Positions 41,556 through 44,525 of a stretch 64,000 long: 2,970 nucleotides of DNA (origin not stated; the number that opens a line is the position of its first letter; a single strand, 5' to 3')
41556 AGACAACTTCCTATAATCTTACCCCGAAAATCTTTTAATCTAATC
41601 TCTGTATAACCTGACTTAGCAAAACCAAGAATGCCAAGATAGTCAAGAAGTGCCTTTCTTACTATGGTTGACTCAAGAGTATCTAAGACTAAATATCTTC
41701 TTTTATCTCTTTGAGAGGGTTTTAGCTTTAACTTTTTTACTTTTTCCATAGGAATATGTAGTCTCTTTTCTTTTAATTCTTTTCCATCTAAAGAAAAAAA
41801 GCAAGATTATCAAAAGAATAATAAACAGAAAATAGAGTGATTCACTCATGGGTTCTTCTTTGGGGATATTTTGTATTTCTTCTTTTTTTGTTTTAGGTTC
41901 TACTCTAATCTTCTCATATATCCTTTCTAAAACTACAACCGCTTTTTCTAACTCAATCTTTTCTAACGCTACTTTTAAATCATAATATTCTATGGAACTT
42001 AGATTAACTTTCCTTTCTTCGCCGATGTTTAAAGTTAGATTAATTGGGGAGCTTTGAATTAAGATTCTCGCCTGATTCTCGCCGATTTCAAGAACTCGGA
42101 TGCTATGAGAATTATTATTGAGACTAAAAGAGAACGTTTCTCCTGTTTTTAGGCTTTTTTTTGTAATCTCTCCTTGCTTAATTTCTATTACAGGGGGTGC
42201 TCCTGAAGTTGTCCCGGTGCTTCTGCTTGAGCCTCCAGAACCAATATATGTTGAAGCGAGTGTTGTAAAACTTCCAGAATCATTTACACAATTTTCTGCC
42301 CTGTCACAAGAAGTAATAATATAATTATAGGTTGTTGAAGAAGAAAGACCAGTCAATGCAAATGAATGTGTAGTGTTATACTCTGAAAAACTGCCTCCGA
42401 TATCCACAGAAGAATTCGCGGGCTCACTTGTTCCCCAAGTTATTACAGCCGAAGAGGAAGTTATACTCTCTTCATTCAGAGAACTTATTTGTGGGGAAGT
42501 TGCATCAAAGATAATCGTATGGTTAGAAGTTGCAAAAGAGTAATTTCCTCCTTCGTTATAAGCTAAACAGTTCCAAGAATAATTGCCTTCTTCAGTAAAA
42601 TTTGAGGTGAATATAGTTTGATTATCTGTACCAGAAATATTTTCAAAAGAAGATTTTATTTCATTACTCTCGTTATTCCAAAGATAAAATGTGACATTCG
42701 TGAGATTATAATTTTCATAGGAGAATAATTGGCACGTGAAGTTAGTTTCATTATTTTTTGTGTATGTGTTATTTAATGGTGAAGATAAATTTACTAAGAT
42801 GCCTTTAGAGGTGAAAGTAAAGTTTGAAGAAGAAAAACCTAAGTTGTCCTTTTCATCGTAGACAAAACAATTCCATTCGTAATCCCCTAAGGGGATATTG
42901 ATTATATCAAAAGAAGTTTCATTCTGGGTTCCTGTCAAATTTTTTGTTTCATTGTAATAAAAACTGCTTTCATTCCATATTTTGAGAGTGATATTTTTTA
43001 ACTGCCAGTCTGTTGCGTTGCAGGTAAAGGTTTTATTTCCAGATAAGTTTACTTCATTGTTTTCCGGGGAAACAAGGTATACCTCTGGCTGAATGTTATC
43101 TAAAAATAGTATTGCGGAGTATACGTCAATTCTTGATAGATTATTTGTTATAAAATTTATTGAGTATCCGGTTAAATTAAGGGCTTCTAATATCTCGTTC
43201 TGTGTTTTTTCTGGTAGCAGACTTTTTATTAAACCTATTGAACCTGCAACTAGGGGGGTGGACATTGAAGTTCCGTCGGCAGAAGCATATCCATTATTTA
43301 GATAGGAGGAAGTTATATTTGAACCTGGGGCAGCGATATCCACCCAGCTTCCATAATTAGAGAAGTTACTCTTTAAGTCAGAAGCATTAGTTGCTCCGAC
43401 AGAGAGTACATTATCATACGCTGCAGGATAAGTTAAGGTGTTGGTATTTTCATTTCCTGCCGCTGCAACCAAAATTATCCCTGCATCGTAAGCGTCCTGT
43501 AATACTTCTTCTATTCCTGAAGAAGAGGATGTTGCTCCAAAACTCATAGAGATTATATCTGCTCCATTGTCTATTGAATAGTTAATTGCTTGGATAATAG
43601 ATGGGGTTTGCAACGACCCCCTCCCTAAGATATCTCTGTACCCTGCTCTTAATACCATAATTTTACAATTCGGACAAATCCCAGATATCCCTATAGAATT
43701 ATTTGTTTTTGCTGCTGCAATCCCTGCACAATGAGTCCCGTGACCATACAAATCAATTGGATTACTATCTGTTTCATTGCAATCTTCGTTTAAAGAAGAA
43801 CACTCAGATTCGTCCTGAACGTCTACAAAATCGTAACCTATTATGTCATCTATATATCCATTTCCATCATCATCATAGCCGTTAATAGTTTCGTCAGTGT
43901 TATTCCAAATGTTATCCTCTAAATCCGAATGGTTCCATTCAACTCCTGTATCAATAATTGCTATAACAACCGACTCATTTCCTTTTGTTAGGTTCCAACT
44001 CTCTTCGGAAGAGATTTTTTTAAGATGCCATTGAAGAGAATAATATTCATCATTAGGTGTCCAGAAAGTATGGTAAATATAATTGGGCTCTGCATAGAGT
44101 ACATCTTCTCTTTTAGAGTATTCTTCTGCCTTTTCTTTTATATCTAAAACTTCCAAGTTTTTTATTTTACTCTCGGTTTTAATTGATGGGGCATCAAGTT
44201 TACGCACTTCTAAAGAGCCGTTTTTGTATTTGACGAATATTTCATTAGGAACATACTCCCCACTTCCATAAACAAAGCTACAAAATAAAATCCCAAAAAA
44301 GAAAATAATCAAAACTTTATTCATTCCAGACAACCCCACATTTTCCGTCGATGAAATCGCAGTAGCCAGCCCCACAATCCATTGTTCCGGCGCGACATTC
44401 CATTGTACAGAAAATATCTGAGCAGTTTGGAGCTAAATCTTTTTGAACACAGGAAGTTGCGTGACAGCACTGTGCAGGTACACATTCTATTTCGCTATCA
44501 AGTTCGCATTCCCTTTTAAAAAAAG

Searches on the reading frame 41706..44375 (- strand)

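Call 58: search_protein_families(library=ncbifam, proteins=[window:41706-44375:-], max_evalue=1e-10)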
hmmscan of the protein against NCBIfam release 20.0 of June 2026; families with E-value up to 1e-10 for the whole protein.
window:41706-44375:- (890 aa): 6 families
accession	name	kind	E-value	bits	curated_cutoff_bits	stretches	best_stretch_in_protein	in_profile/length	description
TIGR03921.1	T7SS_mycosin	equivalog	4.6e-48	164.1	278.75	1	201-402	42-262/353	type VII secretion-associated serine protease mycosin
NF033595.1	denti_PrtP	equivalog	2.6e-33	115.5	300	1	256-387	323-460/606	dentilisin complex serine proteinase subunit PrtP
TIGR03895.1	protease_PatA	subfamily_domain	1.1e-21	77.3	421.05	1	212-387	1-180/606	PatA/PatG family cyanobactin maturation protease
NF049966.1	QH_SP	equivalog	1.5e-15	57.1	165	1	252-399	68-207/219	subtilisin-like serine protease QhpE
NF040553.1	SGO_0316_fam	subfamily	1.8e-13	49.1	1400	0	137-313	289-468/1486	SGO_0316/SGO_0317 family LPXTG-anchored serine peptidase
NF040808.2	CspC_non_triad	exception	8e-12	44.4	675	0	133-322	95-290/556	bile acid germinant receptor pseudoprotease CspC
